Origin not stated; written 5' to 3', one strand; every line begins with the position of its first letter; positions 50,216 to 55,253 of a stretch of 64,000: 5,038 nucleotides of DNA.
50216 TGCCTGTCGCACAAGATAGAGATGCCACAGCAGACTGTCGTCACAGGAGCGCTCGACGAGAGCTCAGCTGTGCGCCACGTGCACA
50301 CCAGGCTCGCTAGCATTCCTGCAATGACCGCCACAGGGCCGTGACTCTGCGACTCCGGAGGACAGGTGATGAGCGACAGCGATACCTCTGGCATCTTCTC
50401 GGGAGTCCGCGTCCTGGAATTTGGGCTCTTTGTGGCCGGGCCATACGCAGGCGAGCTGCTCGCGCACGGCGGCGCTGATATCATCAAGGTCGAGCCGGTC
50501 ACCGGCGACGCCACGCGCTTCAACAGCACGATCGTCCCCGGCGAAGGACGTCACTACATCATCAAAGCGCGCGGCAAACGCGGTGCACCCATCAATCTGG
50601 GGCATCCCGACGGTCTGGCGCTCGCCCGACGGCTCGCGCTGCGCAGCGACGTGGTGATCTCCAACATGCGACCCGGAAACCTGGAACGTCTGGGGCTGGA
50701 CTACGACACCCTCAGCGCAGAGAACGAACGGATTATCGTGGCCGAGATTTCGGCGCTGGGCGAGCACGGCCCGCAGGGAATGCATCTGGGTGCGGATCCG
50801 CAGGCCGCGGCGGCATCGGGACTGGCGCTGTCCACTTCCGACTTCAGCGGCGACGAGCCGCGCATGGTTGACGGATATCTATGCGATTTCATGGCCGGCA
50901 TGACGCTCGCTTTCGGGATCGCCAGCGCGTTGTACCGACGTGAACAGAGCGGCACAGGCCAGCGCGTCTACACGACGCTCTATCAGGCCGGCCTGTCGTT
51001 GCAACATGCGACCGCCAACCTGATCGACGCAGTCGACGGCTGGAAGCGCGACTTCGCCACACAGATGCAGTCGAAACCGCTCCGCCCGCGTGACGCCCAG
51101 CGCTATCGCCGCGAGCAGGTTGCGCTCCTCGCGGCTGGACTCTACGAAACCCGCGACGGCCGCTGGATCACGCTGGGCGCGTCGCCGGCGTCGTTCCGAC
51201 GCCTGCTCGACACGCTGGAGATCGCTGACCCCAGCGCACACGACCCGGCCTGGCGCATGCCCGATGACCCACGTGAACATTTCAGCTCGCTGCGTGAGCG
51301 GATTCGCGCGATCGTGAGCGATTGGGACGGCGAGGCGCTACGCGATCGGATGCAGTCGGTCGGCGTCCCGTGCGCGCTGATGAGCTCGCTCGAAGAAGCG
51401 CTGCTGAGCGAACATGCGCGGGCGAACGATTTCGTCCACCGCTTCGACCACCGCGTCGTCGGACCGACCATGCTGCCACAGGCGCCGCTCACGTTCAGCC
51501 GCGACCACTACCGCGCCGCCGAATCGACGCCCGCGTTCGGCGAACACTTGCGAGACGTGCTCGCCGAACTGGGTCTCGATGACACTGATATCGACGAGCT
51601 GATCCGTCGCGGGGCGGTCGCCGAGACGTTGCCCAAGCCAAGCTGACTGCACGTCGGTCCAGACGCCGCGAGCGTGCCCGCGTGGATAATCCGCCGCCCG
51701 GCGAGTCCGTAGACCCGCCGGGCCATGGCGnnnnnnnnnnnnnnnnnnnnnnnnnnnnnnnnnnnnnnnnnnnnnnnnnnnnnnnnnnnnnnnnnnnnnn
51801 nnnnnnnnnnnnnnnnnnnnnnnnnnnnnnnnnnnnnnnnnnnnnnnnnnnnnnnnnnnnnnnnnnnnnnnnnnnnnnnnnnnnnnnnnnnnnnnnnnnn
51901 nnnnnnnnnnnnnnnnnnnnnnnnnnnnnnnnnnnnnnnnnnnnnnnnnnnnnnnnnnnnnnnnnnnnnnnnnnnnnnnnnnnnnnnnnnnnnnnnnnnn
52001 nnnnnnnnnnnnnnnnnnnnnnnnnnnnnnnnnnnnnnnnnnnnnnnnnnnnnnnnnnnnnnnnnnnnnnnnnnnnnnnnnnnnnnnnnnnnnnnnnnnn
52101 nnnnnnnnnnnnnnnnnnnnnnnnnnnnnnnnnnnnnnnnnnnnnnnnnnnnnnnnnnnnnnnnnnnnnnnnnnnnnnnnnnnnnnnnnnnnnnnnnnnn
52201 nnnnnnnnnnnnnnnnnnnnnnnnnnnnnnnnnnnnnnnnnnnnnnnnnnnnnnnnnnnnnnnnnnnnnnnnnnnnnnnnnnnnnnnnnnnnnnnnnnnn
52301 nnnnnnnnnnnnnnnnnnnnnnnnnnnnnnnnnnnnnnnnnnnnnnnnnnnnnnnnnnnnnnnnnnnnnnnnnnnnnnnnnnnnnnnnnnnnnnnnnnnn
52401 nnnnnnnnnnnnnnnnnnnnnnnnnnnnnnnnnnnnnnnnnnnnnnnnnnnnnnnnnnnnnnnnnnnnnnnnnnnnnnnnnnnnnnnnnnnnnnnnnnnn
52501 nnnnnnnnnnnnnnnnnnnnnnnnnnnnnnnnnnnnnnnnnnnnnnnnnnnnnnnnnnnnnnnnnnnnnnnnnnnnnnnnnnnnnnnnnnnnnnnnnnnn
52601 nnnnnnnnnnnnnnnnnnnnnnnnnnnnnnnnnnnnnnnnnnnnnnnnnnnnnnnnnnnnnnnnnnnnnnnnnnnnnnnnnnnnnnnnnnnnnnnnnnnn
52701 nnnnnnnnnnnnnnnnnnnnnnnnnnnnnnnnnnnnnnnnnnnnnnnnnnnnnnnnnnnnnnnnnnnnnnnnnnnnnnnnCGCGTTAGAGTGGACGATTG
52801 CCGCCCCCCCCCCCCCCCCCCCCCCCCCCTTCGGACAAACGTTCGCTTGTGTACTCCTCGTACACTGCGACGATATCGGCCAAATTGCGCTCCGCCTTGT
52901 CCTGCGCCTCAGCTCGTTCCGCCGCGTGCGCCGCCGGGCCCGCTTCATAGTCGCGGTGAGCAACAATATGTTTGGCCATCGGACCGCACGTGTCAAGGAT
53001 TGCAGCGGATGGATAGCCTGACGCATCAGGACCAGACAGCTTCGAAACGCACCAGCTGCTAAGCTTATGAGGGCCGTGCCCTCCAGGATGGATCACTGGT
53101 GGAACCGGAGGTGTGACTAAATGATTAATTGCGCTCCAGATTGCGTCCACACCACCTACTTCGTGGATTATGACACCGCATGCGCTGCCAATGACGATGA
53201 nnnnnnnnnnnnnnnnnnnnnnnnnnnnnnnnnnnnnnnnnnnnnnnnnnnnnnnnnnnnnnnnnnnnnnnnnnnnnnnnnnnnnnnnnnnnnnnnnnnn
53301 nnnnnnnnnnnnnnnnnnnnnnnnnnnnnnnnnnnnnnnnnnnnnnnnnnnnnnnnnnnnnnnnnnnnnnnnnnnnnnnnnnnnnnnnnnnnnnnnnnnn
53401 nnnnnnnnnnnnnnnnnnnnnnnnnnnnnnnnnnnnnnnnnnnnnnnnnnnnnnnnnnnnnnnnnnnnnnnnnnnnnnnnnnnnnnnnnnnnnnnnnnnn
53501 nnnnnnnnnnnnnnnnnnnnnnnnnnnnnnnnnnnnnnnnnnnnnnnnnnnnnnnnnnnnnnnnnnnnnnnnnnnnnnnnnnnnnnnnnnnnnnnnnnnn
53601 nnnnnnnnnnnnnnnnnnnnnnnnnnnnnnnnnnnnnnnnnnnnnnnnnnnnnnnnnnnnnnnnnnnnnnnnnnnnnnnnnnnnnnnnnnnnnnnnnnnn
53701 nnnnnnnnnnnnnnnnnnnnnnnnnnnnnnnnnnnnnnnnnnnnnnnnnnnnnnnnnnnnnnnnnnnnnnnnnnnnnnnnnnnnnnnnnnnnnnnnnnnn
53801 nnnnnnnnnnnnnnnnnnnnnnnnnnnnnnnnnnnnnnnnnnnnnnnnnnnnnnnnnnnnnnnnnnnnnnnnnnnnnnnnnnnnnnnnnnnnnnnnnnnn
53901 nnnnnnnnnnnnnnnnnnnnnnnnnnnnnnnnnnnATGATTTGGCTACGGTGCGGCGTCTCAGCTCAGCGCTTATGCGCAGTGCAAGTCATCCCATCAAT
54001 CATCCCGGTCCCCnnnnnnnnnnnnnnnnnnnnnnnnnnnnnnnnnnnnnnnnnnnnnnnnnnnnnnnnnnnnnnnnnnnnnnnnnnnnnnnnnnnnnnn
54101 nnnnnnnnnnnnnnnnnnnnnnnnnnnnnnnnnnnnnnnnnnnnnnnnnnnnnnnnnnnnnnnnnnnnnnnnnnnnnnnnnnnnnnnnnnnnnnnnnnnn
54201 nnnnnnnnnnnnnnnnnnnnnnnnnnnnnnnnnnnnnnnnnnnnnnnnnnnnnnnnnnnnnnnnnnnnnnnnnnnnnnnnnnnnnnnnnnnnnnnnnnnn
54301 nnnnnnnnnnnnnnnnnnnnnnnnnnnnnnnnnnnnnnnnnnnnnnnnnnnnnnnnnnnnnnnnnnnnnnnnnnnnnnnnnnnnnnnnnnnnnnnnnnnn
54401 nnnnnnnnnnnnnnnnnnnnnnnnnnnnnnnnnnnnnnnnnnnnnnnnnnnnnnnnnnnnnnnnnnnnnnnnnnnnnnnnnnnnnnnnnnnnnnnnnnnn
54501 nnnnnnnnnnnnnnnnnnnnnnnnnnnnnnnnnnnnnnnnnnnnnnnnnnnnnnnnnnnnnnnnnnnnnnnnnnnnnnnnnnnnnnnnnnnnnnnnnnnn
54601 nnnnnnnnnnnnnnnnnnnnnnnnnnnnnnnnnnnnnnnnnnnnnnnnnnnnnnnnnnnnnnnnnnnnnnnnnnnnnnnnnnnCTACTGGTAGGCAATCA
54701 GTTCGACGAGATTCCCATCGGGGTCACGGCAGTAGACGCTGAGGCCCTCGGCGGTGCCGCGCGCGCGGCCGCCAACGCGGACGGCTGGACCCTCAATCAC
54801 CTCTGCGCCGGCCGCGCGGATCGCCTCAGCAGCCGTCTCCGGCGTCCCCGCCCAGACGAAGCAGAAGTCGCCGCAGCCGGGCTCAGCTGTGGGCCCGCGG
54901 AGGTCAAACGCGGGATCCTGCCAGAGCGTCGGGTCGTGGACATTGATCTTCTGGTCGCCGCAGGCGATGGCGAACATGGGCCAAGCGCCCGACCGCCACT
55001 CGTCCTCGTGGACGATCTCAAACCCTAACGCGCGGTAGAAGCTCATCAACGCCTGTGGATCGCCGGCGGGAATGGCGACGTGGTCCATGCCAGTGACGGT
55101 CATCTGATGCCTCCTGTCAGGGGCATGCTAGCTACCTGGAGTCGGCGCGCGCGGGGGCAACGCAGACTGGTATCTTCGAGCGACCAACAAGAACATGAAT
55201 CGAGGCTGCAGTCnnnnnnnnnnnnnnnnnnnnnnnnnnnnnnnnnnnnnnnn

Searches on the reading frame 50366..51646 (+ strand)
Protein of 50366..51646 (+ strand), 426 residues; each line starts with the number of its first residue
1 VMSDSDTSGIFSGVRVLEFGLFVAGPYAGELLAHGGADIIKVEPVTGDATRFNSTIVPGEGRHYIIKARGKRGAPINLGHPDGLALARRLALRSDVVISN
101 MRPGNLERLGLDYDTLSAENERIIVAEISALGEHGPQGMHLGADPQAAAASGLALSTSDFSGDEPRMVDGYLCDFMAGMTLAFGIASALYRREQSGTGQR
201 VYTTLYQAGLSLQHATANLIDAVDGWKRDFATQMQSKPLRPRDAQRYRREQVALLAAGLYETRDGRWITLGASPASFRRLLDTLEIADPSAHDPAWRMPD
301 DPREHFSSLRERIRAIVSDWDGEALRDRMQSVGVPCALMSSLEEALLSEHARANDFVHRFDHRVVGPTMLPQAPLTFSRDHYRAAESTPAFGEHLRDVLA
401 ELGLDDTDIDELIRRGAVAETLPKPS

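Call 8: search_protein_families(library=pfam, max_evalue=0.1, proteins=[window:50366-51646:+])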
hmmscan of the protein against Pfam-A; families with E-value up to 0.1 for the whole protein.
window:50366-51646:+ (426 aa): 1 family
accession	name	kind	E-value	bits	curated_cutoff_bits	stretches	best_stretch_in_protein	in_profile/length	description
PF02515.22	CoA_transf_3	-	1.7e-79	268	23.3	1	12-394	2-365/366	CoA-transferase family III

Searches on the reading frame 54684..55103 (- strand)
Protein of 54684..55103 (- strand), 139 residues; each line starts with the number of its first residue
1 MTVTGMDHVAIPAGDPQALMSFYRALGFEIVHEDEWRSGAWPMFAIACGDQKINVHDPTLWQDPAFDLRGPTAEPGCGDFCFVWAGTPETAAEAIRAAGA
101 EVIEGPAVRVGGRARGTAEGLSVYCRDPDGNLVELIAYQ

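Call 8: search_protein_families(library=pfam, max_evalue=0.1, proteins=[window:54684-55103:-])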
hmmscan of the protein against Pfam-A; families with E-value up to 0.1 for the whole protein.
window:54684-55103:- (139 aa): 3 families
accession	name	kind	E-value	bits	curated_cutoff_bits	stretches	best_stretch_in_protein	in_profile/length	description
PF00903.31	Glyoxalase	-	9.8e-12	45.8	20.6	1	6-135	2-121/121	Glyoxalase/Bleomycin resistance protein/Dioxygenase superfamily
PF18029.7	Glyoxalase_6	-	6.5e-05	24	23.6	1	9-135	2-105/106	Glyoxalase-like domain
PF13468.12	Glyoxalase_3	-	0.0096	16.4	25.1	1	6-33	1-29/176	Glyoxalase-like domain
